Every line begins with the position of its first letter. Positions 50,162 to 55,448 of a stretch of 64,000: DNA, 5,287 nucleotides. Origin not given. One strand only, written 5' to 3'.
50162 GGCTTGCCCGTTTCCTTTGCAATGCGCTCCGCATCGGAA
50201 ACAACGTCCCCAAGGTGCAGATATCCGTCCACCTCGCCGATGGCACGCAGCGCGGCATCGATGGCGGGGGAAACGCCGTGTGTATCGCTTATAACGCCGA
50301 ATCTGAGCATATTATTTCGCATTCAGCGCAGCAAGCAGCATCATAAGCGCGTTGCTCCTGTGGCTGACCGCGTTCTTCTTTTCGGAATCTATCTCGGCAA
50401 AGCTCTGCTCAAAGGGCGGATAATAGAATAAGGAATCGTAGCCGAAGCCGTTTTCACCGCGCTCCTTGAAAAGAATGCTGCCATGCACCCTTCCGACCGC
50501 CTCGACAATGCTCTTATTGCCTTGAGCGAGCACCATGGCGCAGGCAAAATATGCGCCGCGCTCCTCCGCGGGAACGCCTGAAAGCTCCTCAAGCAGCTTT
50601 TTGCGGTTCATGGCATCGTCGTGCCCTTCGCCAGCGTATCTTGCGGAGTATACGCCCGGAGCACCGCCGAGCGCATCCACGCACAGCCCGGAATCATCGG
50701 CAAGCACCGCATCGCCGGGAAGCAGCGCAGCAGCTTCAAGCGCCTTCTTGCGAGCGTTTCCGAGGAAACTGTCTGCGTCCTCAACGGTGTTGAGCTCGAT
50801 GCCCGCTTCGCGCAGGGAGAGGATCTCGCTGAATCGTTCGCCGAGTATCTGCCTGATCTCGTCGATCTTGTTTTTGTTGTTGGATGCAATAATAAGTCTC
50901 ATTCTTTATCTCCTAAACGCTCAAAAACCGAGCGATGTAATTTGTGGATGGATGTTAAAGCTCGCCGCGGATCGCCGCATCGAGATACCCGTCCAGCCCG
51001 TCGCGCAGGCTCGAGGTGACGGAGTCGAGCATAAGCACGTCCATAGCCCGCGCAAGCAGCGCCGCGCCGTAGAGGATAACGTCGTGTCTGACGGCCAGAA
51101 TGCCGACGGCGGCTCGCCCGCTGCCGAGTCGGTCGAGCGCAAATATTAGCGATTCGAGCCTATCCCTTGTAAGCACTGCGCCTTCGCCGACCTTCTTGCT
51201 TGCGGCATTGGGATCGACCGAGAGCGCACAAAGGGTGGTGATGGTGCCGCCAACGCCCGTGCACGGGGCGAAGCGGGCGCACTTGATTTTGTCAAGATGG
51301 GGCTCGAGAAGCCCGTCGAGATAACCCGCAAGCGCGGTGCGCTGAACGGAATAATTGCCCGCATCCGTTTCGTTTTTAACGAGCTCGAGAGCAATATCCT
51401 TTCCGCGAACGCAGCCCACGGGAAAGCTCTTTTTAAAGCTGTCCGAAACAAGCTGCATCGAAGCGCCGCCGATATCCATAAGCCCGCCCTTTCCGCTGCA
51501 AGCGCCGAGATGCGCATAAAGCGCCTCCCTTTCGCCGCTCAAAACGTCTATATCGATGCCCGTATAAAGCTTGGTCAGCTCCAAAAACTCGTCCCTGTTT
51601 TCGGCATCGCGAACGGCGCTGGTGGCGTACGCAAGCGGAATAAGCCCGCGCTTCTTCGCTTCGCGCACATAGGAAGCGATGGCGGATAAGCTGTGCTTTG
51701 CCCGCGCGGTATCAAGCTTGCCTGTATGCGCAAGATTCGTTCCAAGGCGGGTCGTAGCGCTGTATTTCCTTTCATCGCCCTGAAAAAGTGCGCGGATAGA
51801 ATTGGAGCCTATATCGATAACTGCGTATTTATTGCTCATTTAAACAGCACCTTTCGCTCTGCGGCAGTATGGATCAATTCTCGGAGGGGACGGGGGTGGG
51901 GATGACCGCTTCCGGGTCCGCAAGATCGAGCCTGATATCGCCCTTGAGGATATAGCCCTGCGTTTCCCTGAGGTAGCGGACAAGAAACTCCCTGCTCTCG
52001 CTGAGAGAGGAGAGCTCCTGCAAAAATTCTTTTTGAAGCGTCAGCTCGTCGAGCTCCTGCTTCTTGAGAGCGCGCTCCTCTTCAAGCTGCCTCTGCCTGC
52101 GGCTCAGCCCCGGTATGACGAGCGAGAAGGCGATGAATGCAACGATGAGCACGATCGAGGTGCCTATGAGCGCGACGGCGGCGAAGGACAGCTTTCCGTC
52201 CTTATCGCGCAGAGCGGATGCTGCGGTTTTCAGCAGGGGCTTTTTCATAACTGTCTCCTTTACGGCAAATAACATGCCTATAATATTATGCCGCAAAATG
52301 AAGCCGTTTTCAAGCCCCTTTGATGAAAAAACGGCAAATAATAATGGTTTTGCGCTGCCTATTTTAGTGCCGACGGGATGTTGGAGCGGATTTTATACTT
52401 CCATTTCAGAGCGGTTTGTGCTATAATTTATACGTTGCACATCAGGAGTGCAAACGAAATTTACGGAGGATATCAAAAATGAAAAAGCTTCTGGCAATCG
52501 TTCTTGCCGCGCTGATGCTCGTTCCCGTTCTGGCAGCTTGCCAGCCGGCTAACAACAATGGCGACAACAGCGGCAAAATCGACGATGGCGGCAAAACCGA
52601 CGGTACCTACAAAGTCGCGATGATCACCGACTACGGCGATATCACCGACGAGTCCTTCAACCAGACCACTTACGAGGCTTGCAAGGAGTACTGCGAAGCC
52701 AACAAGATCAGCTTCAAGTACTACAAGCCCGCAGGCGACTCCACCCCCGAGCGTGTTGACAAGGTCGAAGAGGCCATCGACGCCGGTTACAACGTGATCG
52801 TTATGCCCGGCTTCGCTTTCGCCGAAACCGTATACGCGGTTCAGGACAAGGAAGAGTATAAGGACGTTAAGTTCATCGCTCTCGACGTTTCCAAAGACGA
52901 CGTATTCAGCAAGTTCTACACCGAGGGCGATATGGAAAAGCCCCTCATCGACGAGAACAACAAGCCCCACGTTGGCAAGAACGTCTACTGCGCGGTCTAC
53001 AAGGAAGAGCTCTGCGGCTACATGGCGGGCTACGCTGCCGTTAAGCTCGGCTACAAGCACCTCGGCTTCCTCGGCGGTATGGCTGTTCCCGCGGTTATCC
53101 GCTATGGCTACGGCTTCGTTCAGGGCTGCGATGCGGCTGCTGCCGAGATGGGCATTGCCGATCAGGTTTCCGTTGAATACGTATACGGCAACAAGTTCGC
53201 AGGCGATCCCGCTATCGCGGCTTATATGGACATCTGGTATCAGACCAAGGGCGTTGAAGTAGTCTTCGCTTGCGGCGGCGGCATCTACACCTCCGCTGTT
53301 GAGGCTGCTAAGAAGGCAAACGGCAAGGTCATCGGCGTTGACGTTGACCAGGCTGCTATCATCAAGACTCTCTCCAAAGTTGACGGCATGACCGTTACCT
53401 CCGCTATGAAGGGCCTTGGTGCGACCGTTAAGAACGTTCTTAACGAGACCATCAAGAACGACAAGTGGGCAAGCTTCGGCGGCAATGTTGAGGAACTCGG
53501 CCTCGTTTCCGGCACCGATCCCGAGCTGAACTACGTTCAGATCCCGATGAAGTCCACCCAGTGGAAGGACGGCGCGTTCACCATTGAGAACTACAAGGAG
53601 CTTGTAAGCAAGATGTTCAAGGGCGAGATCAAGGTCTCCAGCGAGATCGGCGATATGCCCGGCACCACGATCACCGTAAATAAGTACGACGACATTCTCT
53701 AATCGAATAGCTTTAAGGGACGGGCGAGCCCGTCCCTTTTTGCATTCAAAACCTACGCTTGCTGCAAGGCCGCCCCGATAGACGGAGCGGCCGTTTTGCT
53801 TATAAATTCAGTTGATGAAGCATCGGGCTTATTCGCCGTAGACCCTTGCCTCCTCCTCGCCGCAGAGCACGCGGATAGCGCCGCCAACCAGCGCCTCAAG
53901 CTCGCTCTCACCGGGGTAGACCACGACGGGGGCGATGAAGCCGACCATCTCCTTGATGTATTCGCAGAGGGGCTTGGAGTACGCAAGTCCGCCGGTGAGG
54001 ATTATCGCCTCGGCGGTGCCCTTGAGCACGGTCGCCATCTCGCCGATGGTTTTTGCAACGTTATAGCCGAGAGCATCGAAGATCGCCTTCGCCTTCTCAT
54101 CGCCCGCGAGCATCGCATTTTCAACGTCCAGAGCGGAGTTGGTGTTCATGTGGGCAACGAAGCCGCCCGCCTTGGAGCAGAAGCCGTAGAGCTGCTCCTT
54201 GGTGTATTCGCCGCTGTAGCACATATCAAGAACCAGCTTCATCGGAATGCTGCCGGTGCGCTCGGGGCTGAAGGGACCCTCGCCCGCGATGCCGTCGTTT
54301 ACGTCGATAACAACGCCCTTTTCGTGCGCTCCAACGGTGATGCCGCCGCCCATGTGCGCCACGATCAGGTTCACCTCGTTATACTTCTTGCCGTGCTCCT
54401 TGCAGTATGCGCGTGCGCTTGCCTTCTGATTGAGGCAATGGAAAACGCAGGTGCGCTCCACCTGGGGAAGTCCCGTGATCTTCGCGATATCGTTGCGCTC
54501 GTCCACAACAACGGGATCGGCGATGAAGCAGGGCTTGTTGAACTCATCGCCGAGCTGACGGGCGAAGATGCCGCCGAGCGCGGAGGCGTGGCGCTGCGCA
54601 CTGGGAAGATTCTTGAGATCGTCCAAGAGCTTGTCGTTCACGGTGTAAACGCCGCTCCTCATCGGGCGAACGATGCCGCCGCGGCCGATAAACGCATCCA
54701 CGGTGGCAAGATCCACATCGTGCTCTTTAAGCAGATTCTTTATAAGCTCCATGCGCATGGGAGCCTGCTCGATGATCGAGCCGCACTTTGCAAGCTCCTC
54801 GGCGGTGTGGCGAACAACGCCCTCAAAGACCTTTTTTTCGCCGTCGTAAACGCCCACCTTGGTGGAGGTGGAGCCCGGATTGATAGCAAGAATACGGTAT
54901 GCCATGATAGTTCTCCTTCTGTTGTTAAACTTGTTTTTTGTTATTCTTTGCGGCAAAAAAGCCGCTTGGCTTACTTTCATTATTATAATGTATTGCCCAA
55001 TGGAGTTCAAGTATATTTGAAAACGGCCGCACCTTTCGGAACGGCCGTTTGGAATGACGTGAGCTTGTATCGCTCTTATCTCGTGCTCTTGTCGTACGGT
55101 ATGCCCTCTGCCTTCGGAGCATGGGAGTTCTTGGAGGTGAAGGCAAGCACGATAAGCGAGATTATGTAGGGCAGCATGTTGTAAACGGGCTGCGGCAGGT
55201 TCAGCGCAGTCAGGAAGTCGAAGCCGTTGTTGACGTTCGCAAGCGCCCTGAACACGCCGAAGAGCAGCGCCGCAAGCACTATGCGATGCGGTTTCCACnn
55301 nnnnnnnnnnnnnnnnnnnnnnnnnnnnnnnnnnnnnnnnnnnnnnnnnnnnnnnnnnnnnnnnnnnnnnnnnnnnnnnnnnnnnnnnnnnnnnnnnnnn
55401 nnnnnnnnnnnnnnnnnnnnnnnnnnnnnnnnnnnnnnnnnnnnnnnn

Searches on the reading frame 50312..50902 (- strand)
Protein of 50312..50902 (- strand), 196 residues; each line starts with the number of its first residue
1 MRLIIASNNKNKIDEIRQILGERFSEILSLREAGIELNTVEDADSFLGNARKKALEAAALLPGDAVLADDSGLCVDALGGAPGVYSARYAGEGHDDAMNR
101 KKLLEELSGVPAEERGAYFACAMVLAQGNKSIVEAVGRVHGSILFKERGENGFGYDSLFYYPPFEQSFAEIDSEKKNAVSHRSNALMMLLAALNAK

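Call 11: search_protein_families(library=pfam, proteins=[window:50312-50902:-], max_evalue=0.001)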
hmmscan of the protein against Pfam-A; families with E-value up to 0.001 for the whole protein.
window:50312-50902:- (196 aa): 1 family
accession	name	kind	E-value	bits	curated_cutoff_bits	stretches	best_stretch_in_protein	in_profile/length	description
PF01725.21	Ham1p_like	-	4.7e-62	209.6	22.5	1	3-190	1-184/186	Ham1 family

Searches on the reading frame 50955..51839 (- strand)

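Call 11: search_protein_families(library=pfam, proteins=[window:50955-51839:-], max_evalue=0.001)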
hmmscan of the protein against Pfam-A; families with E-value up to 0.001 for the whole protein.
window:50955-51839:- (294 aa): 1 family
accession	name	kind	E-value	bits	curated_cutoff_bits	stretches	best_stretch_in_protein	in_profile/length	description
PF02541.22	Ppx-GppA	-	8.4e-26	91.5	27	1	28-277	18-269/285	Ppx/GppA phosphatase family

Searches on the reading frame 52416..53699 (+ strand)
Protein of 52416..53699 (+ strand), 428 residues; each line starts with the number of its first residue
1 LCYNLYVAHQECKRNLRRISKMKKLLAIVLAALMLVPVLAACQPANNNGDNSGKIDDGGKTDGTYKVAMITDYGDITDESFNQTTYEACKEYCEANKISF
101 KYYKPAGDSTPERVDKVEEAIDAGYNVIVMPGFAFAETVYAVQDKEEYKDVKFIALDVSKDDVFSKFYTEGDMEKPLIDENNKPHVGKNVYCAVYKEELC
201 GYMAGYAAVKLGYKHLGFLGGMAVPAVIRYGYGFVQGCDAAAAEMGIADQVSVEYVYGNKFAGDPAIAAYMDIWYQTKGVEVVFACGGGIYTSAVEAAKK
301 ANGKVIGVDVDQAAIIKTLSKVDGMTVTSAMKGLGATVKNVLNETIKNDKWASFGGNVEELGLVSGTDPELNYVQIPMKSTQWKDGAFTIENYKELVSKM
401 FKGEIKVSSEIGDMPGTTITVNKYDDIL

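Call 18: search_protein_families(library=pfam, proteins=[window:52416-53699:+], max_evalue=0.001)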
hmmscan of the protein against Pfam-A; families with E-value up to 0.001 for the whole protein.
window:52416-53699:+ (428 aa): 2 families
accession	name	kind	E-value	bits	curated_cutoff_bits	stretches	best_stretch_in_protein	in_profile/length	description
PF02608.20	Bmp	-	1.9e-27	96.5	24.1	1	66-362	2-260/301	ABC transporter substrate-binding protein PnrA-like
PF13407.12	Peripla_BP_4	-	1.2e-07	31.9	35.1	1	77-157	8-87/258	Periplasmic binding protein domain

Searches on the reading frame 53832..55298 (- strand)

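Call 100: search_protein_families(library=pfam, proteins=[window:53832-55298:-], max_evalue=0.001)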
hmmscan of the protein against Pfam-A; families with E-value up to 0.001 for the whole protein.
window:53832-55298:- (489 aa): 2 families
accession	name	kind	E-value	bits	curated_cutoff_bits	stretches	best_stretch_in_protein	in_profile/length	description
PF00871.23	Acetate_kinase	-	4e-12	46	22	1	287-438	178-332/392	Acetokinase family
PF01869.26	BcrAD_BadFG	-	1.3e-06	28.6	31.5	1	313-452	138-244/271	BadF/BadG/BcrA/BcrD ATPase family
